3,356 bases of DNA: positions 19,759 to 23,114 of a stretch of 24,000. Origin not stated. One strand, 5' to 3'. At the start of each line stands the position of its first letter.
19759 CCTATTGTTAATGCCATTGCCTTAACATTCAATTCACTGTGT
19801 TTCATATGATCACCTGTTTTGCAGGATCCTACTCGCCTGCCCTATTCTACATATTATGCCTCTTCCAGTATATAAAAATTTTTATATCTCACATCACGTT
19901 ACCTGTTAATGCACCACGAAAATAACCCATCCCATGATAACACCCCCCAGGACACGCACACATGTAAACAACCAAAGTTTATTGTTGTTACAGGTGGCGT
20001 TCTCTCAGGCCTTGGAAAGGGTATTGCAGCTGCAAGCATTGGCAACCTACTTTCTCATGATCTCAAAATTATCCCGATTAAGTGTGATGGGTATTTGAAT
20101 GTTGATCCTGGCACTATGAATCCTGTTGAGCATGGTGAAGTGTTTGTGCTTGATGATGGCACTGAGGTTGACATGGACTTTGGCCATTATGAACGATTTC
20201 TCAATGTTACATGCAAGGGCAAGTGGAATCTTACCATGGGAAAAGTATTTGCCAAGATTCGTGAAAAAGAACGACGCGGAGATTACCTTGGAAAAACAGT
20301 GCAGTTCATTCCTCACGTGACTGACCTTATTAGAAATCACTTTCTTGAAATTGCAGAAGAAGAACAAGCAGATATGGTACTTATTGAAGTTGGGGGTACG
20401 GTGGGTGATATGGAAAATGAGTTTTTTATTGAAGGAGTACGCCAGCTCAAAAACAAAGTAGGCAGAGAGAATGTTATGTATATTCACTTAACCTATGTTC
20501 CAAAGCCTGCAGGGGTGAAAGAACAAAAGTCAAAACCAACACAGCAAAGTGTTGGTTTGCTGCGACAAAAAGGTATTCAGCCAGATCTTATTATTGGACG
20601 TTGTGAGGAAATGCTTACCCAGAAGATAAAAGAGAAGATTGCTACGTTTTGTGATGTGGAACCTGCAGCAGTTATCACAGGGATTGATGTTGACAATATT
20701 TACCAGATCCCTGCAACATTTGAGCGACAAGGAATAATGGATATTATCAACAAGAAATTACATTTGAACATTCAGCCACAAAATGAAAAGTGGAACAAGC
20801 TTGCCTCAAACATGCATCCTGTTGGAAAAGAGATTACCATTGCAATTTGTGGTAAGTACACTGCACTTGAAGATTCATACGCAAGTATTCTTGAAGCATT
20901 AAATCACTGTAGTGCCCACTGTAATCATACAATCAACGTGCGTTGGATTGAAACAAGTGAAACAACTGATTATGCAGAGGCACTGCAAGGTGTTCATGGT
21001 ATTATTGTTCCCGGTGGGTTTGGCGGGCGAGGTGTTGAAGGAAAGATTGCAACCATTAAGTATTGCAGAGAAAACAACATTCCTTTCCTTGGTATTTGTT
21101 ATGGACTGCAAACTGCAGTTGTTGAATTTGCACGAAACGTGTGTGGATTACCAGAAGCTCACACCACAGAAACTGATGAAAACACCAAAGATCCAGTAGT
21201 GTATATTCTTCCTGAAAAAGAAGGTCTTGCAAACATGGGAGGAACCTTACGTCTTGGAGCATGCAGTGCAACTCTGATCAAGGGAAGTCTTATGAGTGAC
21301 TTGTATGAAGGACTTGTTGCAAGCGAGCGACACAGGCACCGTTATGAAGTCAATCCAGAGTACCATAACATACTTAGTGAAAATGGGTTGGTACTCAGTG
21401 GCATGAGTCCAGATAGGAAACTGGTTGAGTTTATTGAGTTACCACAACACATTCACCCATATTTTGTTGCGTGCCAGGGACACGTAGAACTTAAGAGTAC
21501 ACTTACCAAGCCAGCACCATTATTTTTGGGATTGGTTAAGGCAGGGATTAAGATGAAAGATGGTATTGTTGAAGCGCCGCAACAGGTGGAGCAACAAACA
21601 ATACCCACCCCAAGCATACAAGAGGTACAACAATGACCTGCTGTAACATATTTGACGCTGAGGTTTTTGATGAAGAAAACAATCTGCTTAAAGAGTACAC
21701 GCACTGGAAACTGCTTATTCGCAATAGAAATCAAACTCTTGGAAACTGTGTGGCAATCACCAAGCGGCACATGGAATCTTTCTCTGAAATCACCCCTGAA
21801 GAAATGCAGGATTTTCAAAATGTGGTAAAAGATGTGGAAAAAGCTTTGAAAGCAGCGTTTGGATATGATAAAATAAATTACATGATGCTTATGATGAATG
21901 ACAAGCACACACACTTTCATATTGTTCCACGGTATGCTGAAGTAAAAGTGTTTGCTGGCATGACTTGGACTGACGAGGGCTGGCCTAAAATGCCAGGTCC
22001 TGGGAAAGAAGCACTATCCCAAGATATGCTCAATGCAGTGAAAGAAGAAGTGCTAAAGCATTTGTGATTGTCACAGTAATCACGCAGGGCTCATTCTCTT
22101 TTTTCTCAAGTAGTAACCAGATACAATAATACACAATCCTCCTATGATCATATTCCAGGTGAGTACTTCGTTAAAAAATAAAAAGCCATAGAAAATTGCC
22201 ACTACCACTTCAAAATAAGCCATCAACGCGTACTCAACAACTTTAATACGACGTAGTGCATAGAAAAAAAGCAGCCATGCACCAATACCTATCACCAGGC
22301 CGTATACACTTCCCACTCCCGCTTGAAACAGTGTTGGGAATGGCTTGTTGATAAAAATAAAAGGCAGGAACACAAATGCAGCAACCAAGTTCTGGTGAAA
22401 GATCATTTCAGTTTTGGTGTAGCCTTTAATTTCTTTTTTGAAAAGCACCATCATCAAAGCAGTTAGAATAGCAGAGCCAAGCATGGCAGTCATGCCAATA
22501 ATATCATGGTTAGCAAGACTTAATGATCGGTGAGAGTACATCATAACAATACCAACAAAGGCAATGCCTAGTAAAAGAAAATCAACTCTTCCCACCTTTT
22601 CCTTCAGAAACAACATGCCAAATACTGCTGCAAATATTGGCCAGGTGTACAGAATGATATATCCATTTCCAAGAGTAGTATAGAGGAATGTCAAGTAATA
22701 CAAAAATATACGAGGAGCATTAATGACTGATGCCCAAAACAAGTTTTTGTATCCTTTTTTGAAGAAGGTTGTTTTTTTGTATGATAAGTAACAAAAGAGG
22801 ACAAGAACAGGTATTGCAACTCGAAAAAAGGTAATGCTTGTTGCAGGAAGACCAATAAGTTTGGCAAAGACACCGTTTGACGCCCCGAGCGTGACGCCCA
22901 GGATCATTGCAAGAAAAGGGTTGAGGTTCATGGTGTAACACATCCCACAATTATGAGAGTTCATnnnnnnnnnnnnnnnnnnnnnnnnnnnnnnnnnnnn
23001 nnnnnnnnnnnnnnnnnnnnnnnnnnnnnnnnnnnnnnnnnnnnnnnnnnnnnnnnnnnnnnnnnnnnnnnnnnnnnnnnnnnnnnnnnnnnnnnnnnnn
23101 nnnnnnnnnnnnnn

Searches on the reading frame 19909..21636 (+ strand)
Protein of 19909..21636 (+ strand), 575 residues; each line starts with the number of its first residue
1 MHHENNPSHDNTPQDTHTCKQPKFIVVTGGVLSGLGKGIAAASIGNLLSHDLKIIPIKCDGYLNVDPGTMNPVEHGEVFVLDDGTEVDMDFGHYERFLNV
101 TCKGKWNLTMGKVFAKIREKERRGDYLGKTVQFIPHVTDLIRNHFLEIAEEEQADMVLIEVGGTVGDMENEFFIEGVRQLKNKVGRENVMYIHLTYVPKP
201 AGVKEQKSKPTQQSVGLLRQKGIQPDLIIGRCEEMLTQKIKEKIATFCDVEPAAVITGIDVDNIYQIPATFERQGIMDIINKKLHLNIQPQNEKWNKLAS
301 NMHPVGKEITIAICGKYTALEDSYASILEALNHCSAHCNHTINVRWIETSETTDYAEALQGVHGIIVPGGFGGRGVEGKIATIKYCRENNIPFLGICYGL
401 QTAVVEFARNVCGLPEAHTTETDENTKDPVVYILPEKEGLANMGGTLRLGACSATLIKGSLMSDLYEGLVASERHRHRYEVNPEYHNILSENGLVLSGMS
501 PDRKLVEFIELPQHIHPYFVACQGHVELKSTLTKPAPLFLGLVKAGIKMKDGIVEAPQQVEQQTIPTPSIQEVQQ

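Call 39: search_protein_families(library=pfam, proteins=[window:19909-21636:+])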
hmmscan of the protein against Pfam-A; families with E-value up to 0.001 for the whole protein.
window:19909-21636:+ (575 aa): 2 families
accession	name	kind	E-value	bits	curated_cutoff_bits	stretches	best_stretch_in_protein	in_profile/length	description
PF06418.20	CTP_synth_N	-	5.1e-110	367.4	26.1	1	23-286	1-265/265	CTP synthase N-terminus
PF00117.34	GATase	-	5e-33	114.8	22.8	1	320-544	2-189/190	Glutamine amidotransferase class-I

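Call 40: search_solved_structures(query=window:19909-21633:+, show_alignments=3, max_evalue=1e-50)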
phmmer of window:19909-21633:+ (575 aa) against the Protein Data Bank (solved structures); distinct sequences matched with E-value up to 1e-50: 25.
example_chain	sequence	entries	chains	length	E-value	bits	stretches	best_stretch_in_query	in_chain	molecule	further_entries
3nva_A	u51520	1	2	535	5.2e-151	507.2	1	23-545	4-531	CTP synthase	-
9kao_A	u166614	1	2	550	2.8e-148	498.2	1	23-549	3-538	CTP synthase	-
4zdi_A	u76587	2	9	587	4.6e-148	497.5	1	20-557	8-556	CTP synthase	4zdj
4zdk_A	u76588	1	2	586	4.8e-148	497.4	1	21-557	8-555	CTP synthase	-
8uv4_R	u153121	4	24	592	4.9e-148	497.4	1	21-557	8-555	CTP synthase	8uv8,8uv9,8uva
1vco_A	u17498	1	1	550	1.8e-146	492.2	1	22-548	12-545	CTP synthetase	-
1vcm_A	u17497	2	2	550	2.5e-146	491.8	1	22-548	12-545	CTP synthetase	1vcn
5tkv_A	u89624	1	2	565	4.9e-146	490.8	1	2-548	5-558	CTP synthase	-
5u03_A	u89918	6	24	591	1.5e-144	485.9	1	23-547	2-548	CTP synthase 1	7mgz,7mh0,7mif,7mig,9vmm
1s1m_A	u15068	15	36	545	2.2e-144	485.3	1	23-548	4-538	CTP synthase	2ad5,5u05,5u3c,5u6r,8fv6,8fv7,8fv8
8i9o_A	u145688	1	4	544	2.3e-144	485.3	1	23-548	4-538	CTP synthase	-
7mip_C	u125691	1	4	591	4.4e-144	484.4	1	23-547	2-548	CTP synthase 1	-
7dpt_A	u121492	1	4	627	1.5e-143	482.6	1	23-550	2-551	CTP synthase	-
6l6z_D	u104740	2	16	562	1.5e-143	482.6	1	23-548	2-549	CTP synthase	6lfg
7dpw_A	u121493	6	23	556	1.8e-143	482.3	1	23-548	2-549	CTP synthase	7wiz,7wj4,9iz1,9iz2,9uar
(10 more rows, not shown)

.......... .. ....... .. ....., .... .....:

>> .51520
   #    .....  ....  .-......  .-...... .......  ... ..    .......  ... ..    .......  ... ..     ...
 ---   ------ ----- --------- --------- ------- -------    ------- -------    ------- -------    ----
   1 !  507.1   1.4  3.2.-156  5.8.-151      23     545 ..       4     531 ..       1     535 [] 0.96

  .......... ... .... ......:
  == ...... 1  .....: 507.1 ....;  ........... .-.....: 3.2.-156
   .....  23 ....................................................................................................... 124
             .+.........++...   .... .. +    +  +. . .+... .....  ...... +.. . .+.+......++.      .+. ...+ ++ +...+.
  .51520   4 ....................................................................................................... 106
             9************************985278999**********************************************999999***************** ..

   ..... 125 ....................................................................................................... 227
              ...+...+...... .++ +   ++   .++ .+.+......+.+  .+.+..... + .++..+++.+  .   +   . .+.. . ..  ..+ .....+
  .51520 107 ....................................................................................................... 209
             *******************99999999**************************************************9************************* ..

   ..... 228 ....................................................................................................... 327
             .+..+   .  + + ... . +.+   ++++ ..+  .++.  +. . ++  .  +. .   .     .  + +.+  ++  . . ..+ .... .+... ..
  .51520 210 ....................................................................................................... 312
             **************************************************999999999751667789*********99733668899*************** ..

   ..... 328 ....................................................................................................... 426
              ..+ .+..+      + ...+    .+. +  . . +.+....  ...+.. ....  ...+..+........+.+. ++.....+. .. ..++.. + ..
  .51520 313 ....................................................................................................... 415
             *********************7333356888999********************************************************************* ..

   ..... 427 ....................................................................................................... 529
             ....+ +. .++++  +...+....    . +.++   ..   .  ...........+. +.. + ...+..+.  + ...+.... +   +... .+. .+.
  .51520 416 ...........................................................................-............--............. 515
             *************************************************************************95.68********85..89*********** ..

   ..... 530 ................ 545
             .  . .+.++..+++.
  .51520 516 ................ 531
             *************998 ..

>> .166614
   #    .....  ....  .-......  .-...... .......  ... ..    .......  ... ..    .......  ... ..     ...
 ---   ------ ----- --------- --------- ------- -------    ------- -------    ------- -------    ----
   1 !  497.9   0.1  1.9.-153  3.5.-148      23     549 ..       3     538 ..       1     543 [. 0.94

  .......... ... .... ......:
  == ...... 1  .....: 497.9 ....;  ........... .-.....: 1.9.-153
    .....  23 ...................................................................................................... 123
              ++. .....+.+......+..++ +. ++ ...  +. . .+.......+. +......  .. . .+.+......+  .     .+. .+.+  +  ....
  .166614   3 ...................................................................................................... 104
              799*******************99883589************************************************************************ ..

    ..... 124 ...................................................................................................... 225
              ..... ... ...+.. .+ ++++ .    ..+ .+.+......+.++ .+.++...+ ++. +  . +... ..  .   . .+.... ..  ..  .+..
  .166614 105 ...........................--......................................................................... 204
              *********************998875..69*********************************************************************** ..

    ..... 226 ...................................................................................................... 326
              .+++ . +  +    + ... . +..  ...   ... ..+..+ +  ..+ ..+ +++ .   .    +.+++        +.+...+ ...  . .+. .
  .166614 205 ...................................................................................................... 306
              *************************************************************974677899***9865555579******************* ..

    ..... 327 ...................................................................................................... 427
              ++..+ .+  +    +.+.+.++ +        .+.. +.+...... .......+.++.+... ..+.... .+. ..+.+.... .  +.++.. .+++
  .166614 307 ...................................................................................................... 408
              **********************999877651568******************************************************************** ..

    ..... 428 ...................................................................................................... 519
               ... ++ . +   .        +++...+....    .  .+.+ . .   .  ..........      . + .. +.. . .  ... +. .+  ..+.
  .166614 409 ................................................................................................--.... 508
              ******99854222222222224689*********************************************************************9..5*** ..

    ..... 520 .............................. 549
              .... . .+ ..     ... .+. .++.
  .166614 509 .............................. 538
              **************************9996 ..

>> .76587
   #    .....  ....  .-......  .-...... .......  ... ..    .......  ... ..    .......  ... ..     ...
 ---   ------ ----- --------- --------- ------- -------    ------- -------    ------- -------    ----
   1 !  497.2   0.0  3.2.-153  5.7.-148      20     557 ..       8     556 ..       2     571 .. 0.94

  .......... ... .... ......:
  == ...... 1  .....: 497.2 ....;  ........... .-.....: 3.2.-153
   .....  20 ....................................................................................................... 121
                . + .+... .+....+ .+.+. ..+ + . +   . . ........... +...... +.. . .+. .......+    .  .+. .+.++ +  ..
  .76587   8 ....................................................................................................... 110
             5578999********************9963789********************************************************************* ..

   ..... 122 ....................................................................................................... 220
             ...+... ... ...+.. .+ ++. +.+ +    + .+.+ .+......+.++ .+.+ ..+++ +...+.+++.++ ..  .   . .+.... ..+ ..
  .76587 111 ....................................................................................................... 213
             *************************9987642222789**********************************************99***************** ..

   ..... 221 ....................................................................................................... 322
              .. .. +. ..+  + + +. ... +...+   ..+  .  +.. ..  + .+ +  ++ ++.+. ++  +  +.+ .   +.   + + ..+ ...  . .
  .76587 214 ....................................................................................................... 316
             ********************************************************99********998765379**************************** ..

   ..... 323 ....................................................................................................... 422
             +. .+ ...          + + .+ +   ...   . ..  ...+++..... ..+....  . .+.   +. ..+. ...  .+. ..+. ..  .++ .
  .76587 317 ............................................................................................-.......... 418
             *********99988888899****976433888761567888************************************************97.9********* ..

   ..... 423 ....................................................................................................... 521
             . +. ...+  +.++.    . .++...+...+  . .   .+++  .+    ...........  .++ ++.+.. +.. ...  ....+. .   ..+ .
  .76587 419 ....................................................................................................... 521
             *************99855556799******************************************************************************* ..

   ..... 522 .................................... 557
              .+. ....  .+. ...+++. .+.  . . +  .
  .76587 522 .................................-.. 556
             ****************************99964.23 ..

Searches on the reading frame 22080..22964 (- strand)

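Call 39: search_protein_families(library=pfam, proteins=[window:22080-22964:-])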
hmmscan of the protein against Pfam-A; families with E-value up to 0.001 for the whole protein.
window:22080-22964:- (294 aa): 2 families
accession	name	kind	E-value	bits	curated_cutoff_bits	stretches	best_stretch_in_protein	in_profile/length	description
PF00892.27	EamA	-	5.1e-25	88.8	28.2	2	156-282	2-129/135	EamA-like transporter family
PF03151.22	TPT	-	2.3e-06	27.6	30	1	40-285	31-288/291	Triose-phosphate Transporter family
